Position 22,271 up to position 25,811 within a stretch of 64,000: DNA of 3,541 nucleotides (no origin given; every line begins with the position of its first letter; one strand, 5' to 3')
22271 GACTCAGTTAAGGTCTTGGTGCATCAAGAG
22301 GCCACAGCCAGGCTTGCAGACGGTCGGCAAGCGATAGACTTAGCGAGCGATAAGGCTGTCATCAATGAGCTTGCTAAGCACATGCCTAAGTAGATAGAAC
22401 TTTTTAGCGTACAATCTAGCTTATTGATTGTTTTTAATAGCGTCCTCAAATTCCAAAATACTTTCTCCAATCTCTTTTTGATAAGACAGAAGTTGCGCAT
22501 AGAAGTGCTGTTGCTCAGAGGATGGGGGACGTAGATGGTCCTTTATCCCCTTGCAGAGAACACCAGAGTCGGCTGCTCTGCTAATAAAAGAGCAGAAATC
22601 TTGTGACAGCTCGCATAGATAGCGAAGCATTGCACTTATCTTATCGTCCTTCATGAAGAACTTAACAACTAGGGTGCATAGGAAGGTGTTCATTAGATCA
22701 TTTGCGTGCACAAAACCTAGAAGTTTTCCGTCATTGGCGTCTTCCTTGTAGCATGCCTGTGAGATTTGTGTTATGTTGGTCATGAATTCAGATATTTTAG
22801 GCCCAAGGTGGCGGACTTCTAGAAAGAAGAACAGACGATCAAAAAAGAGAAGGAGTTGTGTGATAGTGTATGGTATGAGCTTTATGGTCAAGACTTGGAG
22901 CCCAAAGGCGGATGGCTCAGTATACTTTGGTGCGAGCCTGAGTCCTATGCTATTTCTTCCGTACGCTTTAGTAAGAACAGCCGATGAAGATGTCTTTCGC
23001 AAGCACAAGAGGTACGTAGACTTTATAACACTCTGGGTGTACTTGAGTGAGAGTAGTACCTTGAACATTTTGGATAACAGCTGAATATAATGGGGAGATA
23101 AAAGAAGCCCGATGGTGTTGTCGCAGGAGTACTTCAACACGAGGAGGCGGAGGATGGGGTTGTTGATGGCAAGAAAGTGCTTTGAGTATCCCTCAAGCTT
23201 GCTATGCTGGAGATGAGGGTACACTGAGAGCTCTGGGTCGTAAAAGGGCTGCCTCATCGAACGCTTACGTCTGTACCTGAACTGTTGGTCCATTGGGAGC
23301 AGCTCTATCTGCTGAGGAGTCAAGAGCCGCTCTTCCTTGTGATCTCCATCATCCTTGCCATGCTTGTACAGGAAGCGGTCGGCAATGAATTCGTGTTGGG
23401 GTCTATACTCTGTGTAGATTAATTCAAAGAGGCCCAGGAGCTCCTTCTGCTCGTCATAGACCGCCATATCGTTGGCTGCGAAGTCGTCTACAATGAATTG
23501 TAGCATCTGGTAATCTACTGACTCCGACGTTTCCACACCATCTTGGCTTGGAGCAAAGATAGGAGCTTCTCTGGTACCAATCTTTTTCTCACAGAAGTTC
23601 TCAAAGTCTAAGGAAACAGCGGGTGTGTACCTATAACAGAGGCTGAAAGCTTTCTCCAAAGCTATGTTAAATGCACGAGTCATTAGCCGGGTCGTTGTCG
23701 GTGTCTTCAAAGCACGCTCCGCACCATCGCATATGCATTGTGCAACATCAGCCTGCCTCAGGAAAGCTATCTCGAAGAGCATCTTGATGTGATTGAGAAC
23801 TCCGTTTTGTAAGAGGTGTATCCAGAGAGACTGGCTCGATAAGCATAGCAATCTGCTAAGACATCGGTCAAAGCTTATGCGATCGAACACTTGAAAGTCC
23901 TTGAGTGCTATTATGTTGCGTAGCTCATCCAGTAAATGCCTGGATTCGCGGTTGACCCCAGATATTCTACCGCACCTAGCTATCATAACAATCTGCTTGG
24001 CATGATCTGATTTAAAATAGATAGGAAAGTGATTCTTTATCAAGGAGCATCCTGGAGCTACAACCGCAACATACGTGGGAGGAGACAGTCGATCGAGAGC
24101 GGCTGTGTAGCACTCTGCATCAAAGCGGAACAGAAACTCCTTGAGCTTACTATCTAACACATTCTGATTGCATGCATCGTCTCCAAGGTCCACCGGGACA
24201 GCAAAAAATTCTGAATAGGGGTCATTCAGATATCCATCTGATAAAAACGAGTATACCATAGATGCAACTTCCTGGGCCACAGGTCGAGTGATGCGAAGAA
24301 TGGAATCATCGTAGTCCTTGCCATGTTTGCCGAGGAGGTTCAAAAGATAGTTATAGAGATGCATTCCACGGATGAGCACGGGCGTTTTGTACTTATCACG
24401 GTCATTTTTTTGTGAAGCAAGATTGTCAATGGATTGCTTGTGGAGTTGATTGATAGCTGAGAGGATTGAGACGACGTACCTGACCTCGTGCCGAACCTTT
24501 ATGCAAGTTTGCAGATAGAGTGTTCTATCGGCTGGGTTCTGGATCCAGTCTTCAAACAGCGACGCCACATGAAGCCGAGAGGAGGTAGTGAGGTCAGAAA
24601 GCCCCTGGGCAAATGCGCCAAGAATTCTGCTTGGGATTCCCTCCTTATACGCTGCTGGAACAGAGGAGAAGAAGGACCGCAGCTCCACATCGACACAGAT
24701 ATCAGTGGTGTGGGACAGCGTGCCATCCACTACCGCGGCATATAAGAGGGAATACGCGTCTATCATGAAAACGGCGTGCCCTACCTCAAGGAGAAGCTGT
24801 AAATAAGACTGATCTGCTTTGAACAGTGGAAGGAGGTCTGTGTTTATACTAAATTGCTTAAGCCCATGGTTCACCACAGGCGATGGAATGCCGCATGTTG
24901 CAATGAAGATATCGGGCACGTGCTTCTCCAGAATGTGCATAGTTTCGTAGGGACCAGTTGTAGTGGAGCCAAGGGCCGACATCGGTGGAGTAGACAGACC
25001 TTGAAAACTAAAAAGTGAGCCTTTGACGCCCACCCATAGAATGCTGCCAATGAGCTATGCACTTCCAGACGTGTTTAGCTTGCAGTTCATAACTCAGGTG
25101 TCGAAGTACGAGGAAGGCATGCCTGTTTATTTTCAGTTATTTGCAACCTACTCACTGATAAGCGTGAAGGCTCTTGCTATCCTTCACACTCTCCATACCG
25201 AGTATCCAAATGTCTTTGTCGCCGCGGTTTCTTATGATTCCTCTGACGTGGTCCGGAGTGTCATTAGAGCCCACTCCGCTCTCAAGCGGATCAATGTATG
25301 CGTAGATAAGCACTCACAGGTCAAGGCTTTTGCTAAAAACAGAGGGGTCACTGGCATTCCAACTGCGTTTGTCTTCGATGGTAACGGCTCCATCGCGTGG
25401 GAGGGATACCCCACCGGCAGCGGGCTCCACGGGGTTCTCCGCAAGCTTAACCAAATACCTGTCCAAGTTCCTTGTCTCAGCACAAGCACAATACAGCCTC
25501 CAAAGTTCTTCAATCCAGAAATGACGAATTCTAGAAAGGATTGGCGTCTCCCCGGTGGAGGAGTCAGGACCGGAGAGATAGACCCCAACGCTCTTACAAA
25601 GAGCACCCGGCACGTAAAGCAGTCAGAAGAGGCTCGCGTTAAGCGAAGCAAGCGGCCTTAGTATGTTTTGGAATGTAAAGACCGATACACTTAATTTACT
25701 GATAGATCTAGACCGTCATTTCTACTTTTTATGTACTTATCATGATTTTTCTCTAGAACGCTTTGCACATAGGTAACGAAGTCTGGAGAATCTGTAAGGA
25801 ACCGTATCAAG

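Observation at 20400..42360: Three divergent gene pairs whose start codons are only 15-21 bp apart (20421/20438, 37091/37107, 42326/42348)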

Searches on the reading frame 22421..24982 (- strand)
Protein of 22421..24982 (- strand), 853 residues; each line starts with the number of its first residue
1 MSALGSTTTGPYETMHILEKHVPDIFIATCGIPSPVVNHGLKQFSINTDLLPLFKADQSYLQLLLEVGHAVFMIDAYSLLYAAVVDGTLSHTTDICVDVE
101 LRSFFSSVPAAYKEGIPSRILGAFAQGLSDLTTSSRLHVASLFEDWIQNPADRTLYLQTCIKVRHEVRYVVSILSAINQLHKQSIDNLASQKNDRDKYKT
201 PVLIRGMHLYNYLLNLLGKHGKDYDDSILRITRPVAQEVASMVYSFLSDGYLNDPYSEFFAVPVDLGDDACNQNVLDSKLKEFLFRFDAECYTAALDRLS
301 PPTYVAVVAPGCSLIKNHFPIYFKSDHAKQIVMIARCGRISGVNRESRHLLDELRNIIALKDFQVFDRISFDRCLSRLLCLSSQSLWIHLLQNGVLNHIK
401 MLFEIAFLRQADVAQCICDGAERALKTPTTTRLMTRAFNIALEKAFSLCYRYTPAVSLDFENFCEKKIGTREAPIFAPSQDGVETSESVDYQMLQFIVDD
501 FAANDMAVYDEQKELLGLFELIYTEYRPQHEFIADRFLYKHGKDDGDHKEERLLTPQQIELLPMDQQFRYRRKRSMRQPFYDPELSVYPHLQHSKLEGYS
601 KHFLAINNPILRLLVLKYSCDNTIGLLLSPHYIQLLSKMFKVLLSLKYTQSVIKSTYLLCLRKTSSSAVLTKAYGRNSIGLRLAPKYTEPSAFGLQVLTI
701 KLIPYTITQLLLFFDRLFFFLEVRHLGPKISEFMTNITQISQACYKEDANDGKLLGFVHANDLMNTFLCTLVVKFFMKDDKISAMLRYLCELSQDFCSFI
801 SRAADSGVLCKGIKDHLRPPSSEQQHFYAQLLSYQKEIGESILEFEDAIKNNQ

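Call 7: search_protein_families(library=pfam, proteins=[window:22421-24982:-], max_evalue=0.01)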
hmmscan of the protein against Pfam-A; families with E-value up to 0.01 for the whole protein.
window:22421-24982:- (853 aa): 2 families
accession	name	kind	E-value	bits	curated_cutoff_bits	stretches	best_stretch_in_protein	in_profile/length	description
PF04130.18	GCP_C_terminal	-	5.7e-09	36.3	25.8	1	397-823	3-251/309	Gamma tubulin complex component C-terminal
PF17681.6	GCP_N_terminal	-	1.5e-08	35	29.4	1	101-390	56-294/297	Gamma tubulin complex component N-terminal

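Call 13: find_homologous_proteins(query=window:22421-24982:-)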
Query window:22421-24982:- (853 aa): 3 proteins with E <= 0.001 among 8000 candidates.
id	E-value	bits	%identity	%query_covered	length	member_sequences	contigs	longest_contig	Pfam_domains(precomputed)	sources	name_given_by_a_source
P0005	0.0e+0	1787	91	100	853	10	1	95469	PF17681.7,PF04130.19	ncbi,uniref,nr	ncbi:Hypothetical protein GLP15_456 [Giardia lamblia P15]|uniref:Uncharacterized protein n=1 Tax=Gia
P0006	0.0e+0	1660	84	100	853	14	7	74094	PF17681.7,PF04130.19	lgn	-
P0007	0.0e+0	1637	83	100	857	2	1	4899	PF17681.7,PF04130.19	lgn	-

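Call 17: find_encoding_contigs(protein=P0005, flank=7000, max_places=2)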
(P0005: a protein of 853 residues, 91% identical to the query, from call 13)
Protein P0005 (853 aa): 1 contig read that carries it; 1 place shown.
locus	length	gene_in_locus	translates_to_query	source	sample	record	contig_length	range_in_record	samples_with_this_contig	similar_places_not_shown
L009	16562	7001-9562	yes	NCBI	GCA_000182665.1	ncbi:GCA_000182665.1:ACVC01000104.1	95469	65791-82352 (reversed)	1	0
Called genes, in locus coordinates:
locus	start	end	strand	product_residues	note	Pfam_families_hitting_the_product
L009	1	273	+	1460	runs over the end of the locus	-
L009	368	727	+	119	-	PF00581:Rhodanese (weak)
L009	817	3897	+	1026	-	-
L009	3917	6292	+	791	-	-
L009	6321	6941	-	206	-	-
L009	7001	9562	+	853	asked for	PF17681:GCP_N_terminal, PF04130:GCP_C_terminal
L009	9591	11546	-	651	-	PF12796:Ank_2, PF00023:Ank (faint), PF12796:Ank_2, PF13606:Ank_3 (faint), PF13857:Ank_5 (faint), PF12796:Ank_2, PF13637:Ank_4 (weak), PF12796:Ank_2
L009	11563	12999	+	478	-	PF12796:Ank_2 (faint)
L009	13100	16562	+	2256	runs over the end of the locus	PF12698:ABC2_membrane_3, PF13476:AAA_23 (faint), PF00005:ABC_tran, PF12698:ABC2_membrane_3 (weak), PF00005:ABC_tran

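Call 18: find_encoding_contigs(protein=P0006, flank=7000, max_places=2)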
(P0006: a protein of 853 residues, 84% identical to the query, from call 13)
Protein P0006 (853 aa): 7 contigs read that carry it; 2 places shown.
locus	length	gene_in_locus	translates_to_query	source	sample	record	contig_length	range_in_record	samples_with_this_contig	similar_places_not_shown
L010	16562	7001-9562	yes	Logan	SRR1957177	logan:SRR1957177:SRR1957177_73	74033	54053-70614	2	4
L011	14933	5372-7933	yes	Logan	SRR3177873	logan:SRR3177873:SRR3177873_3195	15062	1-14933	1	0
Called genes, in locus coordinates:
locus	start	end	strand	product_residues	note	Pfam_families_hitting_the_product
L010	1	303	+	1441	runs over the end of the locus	-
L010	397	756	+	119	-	PF00581:Rhodanese (weak)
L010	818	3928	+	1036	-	-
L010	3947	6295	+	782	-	-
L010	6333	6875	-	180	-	-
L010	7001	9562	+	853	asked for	PF17681:GCP_N_terminal, PF04130:GCP_C_terminal (weak)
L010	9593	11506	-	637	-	PF00023:Ank (faint), PF12796:Ank_2, PF13606:Ank_3 (faint), PF13857:Ank_5 (faint), PF12796:Ank_2, PF13637:Ank_4, PF12796:Ank_2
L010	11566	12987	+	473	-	PF12796:Ank_2 (faint)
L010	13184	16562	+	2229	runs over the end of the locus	PF12698:ABC2_membrane_3, PF00005:ABC_tran, PF13476:AAA_23 (faint), PF12698:ABC2_membrane_3 (weak), PF00005:ABC_tran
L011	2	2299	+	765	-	?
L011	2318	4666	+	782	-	-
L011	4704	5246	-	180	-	-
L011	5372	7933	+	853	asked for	PF17681:GCP_N_terminal, PF04130:GCP_C_terminal (weak)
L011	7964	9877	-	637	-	PF00023:Ank (faint), PF12796:Ank_2, PF13606:Ank_3 (faint), PF13857:Ank_5 (faint), PF12796:Ank_2, PF13637:Ank_4, PF12796:Ank_2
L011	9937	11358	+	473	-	PF12796:Ank_2 (faint)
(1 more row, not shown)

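Call 48: find_homologous_proteins(query=A1, max_evalue=0.001)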
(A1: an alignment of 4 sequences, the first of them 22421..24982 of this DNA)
Query A1 (4 sequences) (853 aa, profile of the alignment): 3 proteins with E <= 0.001 among 8000 candidates.
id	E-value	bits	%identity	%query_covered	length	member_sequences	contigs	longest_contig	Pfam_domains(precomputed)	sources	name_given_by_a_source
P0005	0.0e+0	1943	91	100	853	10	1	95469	PF17681.7,PF04130.19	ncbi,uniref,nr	ncbi:Hypothetical protein GLP15_456 [Giardia lamblia P15]|uniref:Uncharacterized protein n=1 Tax=Gia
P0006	0.0e+0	1918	84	100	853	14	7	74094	PF17681.7,PF04130.19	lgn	-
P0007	0.0e+0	1905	83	100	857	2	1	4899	PF17681.7,PF04130.19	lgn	-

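Call 61: find_encoding_contigs(protein=P0007, flank=3000, max_places=2)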
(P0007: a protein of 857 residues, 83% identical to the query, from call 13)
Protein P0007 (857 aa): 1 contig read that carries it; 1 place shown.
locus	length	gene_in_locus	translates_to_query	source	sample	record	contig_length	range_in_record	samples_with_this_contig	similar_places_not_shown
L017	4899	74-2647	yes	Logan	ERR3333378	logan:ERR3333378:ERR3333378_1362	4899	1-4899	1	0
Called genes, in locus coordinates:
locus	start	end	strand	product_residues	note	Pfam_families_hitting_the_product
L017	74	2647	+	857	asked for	PF17681:GCP_N_terminal, PF04130:GCP_C_terminal (weak)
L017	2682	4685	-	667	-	PF12796:Ank_2, PF13857:Ank_5 (faint), PF00023:Ank (faint), PF12796:Ank_2, PF13606:Ank_3 (faint), PF12796:Ank_2, PF13637:Ank_4 (weak), PF12796:Ank_2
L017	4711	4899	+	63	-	?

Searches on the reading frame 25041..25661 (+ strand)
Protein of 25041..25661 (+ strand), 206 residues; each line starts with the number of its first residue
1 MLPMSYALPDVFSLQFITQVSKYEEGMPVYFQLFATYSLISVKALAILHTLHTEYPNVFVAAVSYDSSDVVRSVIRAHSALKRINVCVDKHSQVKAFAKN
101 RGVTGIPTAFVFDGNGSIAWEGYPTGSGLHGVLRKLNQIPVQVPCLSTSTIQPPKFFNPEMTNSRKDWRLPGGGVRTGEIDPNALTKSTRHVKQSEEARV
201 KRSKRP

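Call 7: search_protein_families(library=pfam, proteins=[window:25041-25661:+], max_evalue=0.01)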
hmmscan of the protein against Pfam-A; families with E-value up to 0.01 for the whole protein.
window:25041-25661:+ (206 aa): 2 families
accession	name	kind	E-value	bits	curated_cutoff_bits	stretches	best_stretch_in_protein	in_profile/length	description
PF13905.12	Thioredoxin_8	-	0.00012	22.8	27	1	40-118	15-94/94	Thioredoxin-like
PF00578.27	AhpC-TSA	-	0.0069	16.8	26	1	52-120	52-123/124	AhpC/TSA family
